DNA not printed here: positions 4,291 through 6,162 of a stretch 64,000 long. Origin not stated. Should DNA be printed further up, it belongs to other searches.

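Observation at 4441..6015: Unusual single-polypeptide fusion of a PurE-like (AIR carboxylase fold) domain to a TsaC/YrdC/Sua5 threonylcarbamoyl-AMP synthase domain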

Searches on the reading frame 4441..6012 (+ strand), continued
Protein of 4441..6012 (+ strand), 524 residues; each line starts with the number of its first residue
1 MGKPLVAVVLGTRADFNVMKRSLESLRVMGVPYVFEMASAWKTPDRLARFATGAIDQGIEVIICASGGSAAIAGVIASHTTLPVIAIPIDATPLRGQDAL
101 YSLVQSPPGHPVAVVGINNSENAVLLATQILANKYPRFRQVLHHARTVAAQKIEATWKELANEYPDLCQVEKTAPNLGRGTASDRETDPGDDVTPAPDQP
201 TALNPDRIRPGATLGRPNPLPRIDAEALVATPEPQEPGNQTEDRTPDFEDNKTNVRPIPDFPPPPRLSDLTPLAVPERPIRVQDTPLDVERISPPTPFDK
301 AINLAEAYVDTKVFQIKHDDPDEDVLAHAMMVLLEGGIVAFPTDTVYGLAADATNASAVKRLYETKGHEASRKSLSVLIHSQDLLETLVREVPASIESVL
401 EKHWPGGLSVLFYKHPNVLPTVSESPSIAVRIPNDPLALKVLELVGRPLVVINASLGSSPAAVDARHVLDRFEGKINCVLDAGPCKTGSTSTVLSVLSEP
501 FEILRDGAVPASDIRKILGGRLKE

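Call 6: find_homologous_proteins(query=window:4441-6012:+, max_evalue=1e-10)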
Query window:4441-6012:+ (524 aa): 382 proteins with E <= 1e-10 among 8000 candidates; the best 120 are listed.
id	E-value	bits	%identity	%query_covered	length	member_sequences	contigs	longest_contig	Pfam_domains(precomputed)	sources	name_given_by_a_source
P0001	0.0e+0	1162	100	100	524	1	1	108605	PF01300.25,PF00731.27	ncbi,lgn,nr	ncbi:threonylcarbamoyl-AMP synthase [bacterium]|nr:threonylcarbamoyl-AMP synthase [bacterium]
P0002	9.0e-280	946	82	100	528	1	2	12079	PF01300.25,PF00731.27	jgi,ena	-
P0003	7.2e-212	722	64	100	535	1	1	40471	PF01300.25,PF00731.27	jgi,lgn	jgi:tRNA threonylcarbamoyl adenosine modification protein (Sua5/YciO/YrdC/YwlC family)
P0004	2.5e-207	707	63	100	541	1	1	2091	PF01300.25,PF00731.27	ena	-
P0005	1.5e-197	675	61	100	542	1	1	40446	PF01300.25,PF00731.27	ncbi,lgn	ncbi:hypothetical protein BH09SUM1_BH09SUM1_17880 [soil metagenome]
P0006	4.6e-191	654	58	100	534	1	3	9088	PF01300.25,PF00731.27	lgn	-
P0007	5.2e-187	640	59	100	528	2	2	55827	PF01300.25,PF00731.27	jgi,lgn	jgi:5-(carboxyamino)imidazole ribonucleotide mutase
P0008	3.9e-181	621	57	100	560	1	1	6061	PF01300.25,PF00731.27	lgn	-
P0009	4.9e-181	621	55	100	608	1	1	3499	PF01300.25,PF00731.27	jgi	-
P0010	1.1e-173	596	56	100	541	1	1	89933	PF01300.25,PF00731.27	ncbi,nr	ncbi:threonylcarbamoyl-AMP synthase [Candidatus Sumerlaeota bacterium]|nr:threonylcarbamoyl-AMP synt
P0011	2.2e-173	595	56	100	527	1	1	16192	PF01300.25,PF00731.27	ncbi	-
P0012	3.3e-172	592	56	100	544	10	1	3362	PF01300.25,PF00731.27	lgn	-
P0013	7.1e-172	590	54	100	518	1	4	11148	PF01300.25,PF00731.27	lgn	-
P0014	1.5e-171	589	54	100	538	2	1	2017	PF01300.25,PF00731.27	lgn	-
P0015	1.5e-170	586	54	100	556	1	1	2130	PF01300.25,PF00731.27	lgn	-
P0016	8.3e-168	577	54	100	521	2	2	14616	PF01300.25,PF00731.27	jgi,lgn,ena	-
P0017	2.7e-167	575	53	100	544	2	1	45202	PF01300.25,PF00731.27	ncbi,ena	-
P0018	1.2e-165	570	54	100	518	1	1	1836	PF01300.25,PF00731.27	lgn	-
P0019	1.2e-165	570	53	100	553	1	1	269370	PF01300.25,PF00731.27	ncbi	-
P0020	6.6e-163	561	52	100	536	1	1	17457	PF01300.25,PF00731.27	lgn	-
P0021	2.1e-162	559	54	100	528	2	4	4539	PF01300.25,PF00731.27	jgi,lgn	jgi:5-(carboxyamino)imidazole ribonucleotide mutase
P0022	2.8e-161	556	52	100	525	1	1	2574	PF01300.25,PF00731.27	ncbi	-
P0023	4.5e-161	555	51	98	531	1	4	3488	PF01300.25,PF00731.27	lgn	-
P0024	8.5e-161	554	53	100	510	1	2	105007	PF01300.25,PF00731.27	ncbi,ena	-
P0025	3.3e-160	552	51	100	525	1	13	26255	PF01300.25,PF00731.27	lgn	-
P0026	1.5e-159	550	53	100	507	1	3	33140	PF01300.25,PF00731.27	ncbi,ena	-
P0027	2.4e-159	549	52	100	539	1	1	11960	PF01300.25,PF00731.27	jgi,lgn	jgi:tRNA threonylcarbamoyl adenosine modification protein (Sua5/YciO/YrdC/YwlC family)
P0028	7.7e-158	544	52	100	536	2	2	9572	PF01300.25,PF00731.27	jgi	jgi:5-(carboxyamino)imidazole ribonucleotide mutase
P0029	6.4e-155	534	52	94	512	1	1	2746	PF01300.25,PF00731.27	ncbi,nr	ncbi:MAG: threonylcarbamoyl-AMP synthase [Candidatus Sumerlaeia bacterium]|nr:threonylcarbamoyl-AMP 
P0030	5.8e-154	531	49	100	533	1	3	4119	PF01300.25,PF00731.27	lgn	-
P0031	1.9e-153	530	61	43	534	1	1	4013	PF01300.25,PF00731.27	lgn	-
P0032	5.5e-153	528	50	99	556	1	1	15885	PF01300.25,PF00731.27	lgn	-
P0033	1.4e-152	527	51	99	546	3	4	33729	PF01300.25,PF00731.27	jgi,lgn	jgi:5-(carboxyamino)imidazole ribonucleotide mutase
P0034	2.2e-152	526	48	100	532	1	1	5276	PF01300.25,PF00731.27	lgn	-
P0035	1.1e-149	517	49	100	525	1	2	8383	PF01300.25,PF00731.27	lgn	-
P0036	5.4e-145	502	61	77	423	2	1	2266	PF01300.25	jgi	jgi:tRNA threonylcarbamoyl adenosine modification protein (Sua5/YciO/YrdC/YwlC family)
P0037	5.1e-142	492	50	100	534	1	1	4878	PF01300.25,PF00731.27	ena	-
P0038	3.0e-140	486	49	100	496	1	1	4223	PF01300.25,PF00731.27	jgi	-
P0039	7.4e-139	482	48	100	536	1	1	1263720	PF01300.25,PF00731.27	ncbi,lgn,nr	ncbi:threonylcarbamoyl-AMP synthase [bacterium]|nr:threonylcarbamoyl-AMP synthase [bacterium]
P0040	3.4e-138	479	49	100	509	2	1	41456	PF01300.25,PF00731.27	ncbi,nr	ncbi:MAG: threonylcarbamoyl-AMP synthase [Candidatus Sumerlaeia bacterium]|nr:threonylcarbamoyl-AMP 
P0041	4.6e-138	479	48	100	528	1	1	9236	PF01300.25,PF00731.27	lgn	-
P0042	3.5e-137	476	49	96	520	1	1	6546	PF01300.25,PF00731.27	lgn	-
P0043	3.9e-137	476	48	99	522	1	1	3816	PF01300.25,PF00731.27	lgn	-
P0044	9.7e-137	475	45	100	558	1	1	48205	PF01300.25,PF00731.27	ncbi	-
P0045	2.7e-136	473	53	41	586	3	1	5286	PF01300.25,PF00731.27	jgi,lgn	jgi:tRNA threonylcarbamoyl adenosine modification protein (Sua5/YciO/YrdC/YwlC family)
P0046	5.9e-136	472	48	100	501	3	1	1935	PF01300.25,PF00731.27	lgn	-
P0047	8.6e-136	471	41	100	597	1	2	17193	PF01300.25,PF00731.27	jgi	-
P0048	7.3e-133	462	46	100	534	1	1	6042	PF01300.25,PF00731.27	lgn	-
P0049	1.1e-131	458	53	45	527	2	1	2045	PF01300.25,PF00731.27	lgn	-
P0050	5.6e-131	456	44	100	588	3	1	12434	PF01300.25,PF00731.27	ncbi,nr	ncbi:MAG: L-threonylcarbamoyladenylate synthase [Candidatus Sumerlaeia bacterium]|nr:L-threonylcarba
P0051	2.4e-130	453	46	100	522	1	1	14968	PF01300.25,PF00731.27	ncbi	-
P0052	8.1e-130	452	49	100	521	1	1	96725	PF01300.25,PF00731.27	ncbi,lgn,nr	ncbi:MAG: 5-(carboxyamino)imidazole ribonucleotide mutase [Candidatus Sumerlaeota bacterium]|nr:5-(c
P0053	3.5e-129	450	45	100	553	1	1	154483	PF01300.25,PF00731.27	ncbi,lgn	ncbi:MAG: 5-(carboxyamino)imidazole ribonucleotide mutase [Sumerlaeia bacterium]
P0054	8.5e-129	448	55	45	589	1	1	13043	PF01300.25,PF00731.27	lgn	-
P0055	9.1e-129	448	46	100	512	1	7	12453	PF01300.25,PF00731.27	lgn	-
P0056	3.5e-128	446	56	45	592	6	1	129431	PF01300.25,PF00731.27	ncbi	ncbi:MAG: L-threonylcarbamoyladenylate synthase [Sumerlaeia bacterium]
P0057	4.3e-128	446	56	45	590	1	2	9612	PF01300.25,PF00731.27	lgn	-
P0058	8.6e-128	445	46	100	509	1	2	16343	PF01300.25,PF00731.27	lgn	-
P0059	1.3e-127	444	45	98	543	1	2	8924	PF01300.25,PF00731.27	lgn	-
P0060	4.5e-127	443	49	95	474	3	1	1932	PF01300.25,PF00731.27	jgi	jgi:L-threonylcarbamoyladenylate synthase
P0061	1.0e-123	432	45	99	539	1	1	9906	PF01300.25,PF00731.27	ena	-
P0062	3.3e-118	413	52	79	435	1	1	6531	PF01300.25,PF00731.27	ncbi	ncbi:MAG: L-threonylcarbamoyladenylate synthase, partial [Candidatus Sumerlaeota bacterium]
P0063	8.0e-116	406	43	100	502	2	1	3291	PF01300.25,PF00731.27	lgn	-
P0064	9.6e-115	402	41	100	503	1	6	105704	PF01300.25,PF00731.27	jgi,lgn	jgi:L-threonylcarbamoyladenylate synthase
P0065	6.9e-111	389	46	45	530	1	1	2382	PF01300.25,PF00731.27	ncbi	-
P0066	4.6e-110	387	54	36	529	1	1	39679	PF01300.25,PF00731.27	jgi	-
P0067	2.1e-107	378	53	36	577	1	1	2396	PF01300.25,PF00731.27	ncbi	-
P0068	1.1e-104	369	47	45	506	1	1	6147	PF01300.25,PF00731.27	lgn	-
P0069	2.6e-99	351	43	41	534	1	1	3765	PF01300.25,PF00731.27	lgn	-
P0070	1.2e-96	342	39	99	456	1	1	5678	PF01300.25,PF00731.27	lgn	-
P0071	1.7e-95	338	43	40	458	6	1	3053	PF01300.25,PF00731.27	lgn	-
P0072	3.2e-93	331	37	99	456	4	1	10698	PF01300.25,PF00731.27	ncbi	-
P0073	6.8e-93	330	37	97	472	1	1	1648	PF01300.25,PF00731.27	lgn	-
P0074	4.9e-91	324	43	40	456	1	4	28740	PF01300.25,PF00731.27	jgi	jgi:5-(carboxyamino)imidazole ribonucleotide mutase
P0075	5.2e-89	317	45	38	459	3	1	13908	PF01300.25,PF00731.27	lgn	-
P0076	1.0e-86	309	43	40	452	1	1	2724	PF01300.25,PF00731.27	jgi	jgi:5-(carboxyamino)imidazole ribonucleotide mutase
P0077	1.5e-86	309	49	38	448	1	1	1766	PF01300.25,PF00731.27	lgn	-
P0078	5.6e-86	307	37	100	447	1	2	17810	PF01300.25,PF00731.27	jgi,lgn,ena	jgi:tRNA threonylcarbamoyl adenosine modification protein (Sua5/YciO/YrdC/YwlC family)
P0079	1.8e-85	305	43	39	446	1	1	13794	PF01300.25,PF00731.27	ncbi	-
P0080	1.5e-84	302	47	39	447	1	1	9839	PF01300.25,PF00731.27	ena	-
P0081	4.7e-83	297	43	40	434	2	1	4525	PF01300.25,PF00731.27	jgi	-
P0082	7.2e-83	297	41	48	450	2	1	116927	PF01300.25,PF00731.27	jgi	-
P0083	1.0e-82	296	49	37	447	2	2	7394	PF01300.25,PF00731.27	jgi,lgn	-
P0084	1.6e-81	292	41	41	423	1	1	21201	PF01300.25,PF00731.27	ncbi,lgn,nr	ncbi:threonylcarbamoyl-AMP synthase [Candidatus Sumerlaeota bacterium]|nr:threonylcarbamoyl-AMP synt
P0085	3.7e-81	291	43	48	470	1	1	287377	PF01300.25,PF00731.27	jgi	-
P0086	1.8e-80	289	35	100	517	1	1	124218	PF01300.25,PF00731.27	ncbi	-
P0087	1.1e-78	283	45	39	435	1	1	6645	PF01300.25,PF00731.27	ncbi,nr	ncbi:MAG: L-threonylcarbamoyladenylate synthase [Candidatus Sumerlaeia bacterium]|nr:L-threonylcarba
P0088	2.9e-78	282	44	39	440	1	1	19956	PF01300.25,PF00731.27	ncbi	-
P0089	1.5e-77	279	46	39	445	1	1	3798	PF01300.25,PF00731.27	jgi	jgi:L-threonylcarbamoyladenylate synthase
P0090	1.4e-76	276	44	39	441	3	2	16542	PF01300.25,PF00731.27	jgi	jgi:L-threonylcarbamoyladenylate synthase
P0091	2.0e-76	276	41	39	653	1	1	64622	PF02861.26,PF01300.25,PF00731.27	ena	-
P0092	8.4e-72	260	44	31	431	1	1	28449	PF01300.25,PF00731.27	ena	-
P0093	2.2e-60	223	43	40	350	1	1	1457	PF01300.25,PF00731.27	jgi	jgi:tRNA threonylcarbamoyl adenosine modification protein (Sua5/YciO/YrdC/YwlC family)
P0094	3.2e-48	182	40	39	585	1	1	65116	PF01300.25,PF00731.27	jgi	jgi:tRNA threonylcarbamoyl adenosine modification protein (Sua5/YciO/YrdC/YwlC family)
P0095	7.6e-35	138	41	38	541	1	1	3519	PF01300.25,PF01121.27,PF03481.20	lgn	-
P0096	1.2e-32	131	38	40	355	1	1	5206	PF01300.25,PF03481.20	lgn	-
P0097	1.2e-32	131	35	40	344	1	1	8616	PF01300.25,PF03481.20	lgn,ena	-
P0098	2.4e-32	130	38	40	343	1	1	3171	PF01300.25,PF03481.20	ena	-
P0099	3.9e-31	126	36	40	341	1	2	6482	PF01300.25,PF03481.20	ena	-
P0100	6.5e-31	125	39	38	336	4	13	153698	PF01300.25,PF03481.20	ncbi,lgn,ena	-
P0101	8.1e-31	125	34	40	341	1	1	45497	PF01300.25,PF03481.20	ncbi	-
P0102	1.0e-30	125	39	39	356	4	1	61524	PF01300.25,PF03481.20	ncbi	-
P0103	1.5e-30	124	37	36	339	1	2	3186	PF01300.25,PF03481.20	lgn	-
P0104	2.2e-30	124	38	36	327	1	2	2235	PF01300.25,PF03481.20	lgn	-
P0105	4.4e-30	123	36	38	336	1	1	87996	PF01300.25,PF03481.20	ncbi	-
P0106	7.2e-30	122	35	38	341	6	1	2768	PF01300.25,PF03481.20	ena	-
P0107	1.3e-29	121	35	41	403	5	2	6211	PF01300.25,PF01121.27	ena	-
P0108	2.7e-29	120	36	40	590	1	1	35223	PF01300.25,PF03481.20,PF01451.28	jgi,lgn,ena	-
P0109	5.2e-29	119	35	40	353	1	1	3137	PF01300.25,PF03481.20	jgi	-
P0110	7.1e-29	119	36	38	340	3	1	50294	PF01300.25,PF03481.20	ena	-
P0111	1.5e-28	118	38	38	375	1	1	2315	PF01300.25,PF03481.20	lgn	-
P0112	2.3e-28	117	34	38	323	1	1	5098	PF01300.25,PF03481.20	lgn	-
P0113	2.7e-28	117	35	37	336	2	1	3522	PF01300.25,PF03481.20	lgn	-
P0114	3.6e-28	116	36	41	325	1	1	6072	PF01300.25,PF03481.20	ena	-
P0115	8.7e-28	115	34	37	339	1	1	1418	PF01300.25,PF03481.20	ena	-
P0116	1.0e-27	115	34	40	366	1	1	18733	PF01300.25,PF03481.20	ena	-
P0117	1.0e-27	115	39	38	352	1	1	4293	PF01300.25,PF03481.20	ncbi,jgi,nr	ncbi:MAG: threonylcarbamoyl-AMP synthase [Oscillospiraceae bacterium]|jgi:L-threonylcarbamoyladenyla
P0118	1.2e-27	115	37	37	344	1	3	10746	PF01300.25,PF03481.20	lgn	-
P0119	1.6e-27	114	36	38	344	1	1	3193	PF01300.25,PF03481.20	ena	-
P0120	2.3e-27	114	35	41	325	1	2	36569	PF01300.25,PF03481.20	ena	-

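Call 14: find_encoding_contigs(protein=P0039, flank=10000, max_places=3)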
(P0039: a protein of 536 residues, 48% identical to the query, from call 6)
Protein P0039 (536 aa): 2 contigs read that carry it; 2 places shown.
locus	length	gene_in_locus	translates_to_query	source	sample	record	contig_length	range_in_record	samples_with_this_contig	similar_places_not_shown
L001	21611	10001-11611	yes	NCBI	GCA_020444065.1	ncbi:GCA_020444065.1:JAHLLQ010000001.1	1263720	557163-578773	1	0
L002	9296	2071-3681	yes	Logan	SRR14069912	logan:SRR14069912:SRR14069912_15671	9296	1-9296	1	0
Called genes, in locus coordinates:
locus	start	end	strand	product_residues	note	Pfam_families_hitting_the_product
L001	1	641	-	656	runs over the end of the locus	PF03781:FGE-sulfatase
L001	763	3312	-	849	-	PF03781:FGE-sulfatase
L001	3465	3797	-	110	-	-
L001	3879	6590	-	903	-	PF00069:Pkinase, PF07714:PK_Tyr_Ser-Thr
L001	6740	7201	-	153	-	PF22784:PTP-SAK, PF22785:Tc-R-P, PF00782:DSPc, PF22741:PTP-NADK, PF14566:PTPlike_phytase (weak), PF00102:Y_phosphatase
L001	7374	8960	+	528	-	PF03631:Virul_fac_BrkB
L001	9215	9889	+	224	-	-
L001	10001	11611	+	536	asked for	PF00731:AIRC, PF01300:Sua5_yciO_yrdC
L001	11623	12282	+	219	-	PF21948:LplA-B_cat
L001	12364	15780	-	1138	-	PF13193:AMP-binding_C (weak), PF07517:SecA_DEAD, PF01043:SecA_PP_bind, PF21090:P-loop_SecA, PF07516:SecA_SW, PF02810:SEC-C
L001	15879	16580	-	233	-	PF01035:DNA_binding_1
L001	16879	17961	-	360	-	PF00515:TPR_1 (faint), PF07719:TPR_2 (faint), PF13424:TPR_12 (faint), PF13428:TPR_14 (faint), PF13431:TPR_17 (faint), PF13432:TPR_16 (faint), PF13414:TPR_11 (weak), PF14559:TPR_19, +4 more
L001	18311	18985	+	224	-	PF06971:Put_DNA-bind_N, PF02629:CoA_binding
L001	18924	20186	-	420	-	-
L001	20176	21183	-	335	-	PF14014:DUF4230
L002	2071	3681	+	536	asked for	PF00731:AIRC, PF01300:Sua5_yciO_yrdC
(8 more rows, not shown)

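Call 16: find_encoding_contigs(protein=P0074, flank=10000, max_places=3)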
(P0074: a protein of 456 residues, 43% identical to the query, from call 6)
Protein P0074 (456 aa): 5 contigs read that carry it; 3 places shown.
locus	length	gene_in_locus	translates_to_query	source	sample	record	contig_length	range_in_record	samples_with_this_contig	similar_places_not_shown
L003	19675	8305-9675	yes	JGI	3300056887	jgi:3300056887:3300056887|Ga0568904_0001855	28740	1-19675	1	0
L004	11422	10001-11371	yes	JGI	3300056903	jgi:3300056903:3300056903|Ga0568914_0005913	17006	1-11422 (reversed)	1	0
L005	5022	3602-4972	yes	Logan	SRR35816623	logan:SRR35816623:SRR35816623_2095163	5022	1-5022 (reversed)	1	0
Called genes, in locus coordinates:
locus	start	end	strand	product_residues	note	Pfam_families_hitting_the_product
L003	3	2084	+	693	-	?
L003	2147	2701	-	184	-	-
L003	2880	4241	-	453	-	PF00919:UPF0004, PF04055:Radical_SAM, PF18693:TRAM_2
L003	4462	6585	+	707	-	PF26626:DUF8201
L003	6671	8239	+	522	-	PF02142:MGS, PF01808:AICARFT_IMPCHas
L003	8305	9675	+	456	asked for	PF00731:AIRC, PF01300:Sua5_yciO_yrdC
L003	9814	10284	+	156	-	PF04608:PgpA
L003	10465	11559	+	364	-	PF00365:PFK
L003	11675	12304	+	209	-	PF01797:Y1_Tnp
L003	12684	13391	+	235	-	PF00156:Pribosyltran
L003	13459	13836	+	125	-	-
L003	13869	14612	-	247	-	PF02527:GidB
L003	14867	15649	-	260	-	-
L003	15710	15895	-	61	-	-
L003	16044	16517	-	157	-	-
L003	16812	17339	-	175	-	-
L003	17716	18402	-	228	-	-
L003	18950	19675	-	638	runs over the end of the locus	PF01134:GIDA, PF01262:AlaDh_PNT_C (faint), PF07992:Pyr_redox_2 (weak), PF12831:FAD_oxidored (weak), PF21680:GIDA_C_1st, PF13932:SAM_GIDA_C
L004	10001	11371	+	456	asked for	PF00731:AIRC, PF01300:Sua5_yciO_yrdC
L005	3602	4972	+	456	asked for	PF00731:AIRC, PF01300:Sua5_yciO_yrdC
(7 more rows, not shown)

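Call 17: find_encoding_contigs(protein=P0084, flank=10000, max_places=2)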
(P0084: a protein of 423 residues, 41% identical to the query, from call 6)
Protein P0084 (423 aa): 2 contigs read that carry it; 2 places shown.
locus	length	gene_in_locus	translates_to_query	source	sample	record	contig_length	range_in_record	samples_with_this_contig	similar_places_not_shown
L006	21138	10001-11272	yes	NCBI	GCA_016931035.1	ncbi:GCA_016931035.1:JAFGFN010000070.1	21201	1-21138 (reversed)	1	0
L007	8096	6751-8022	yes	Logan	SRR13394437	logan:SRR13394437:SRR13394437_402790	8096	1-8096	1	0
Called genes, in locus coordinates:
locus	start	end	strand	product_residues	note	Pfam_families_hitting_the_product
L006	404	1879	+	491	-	PF00089:Trypsin, PF13365:Trypsin_2, PF00595:PDZ, PF13180:PDZ_2, PF14685:PDZ_Tricorn (faint), PF17820:PDZ_6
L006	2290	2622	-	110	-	-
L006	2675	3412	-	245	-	PF00535:Glycos_transf_2, PF13641:Glyco_tranf_2_3 (weak)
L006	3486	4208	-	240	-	-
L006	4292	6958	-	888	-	-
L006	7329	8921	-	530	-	PF22422:MGH1-like_GH, PF01204:Trehalase (weak), PF03633:Glyco_hydro_65C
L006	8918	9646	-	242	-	PF00702:Hydrolase, PF13419:HAD_2, PF13242:Hydrolase_like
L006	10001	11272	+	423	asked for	PF00731:AIRC, PF01300:Sua5_yciO_yrdC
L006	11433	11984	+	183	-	PF04608:PgpA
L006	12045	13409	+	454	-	PF00072:Response_reg, PF00158:Sigma54_activat, PF14532:Sigma54_activ_2, PF00004:AAA (weak), PF07728:AAA_5, PF25601:AAA_lid_14, PF02954:HTH_8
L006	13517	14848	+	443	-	PF13638:PIN_4, PF02562:PhoH, PF13604:AAA_30 (faint)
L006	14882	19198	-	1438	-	PF06745:ATPase (weak)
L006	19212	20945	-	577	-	PF24391:HD-CE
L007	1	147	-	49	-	?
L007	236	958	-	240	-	-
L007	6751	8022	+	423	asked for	PF00731:AIRC, PF01300:Sua5_yciO_yrdC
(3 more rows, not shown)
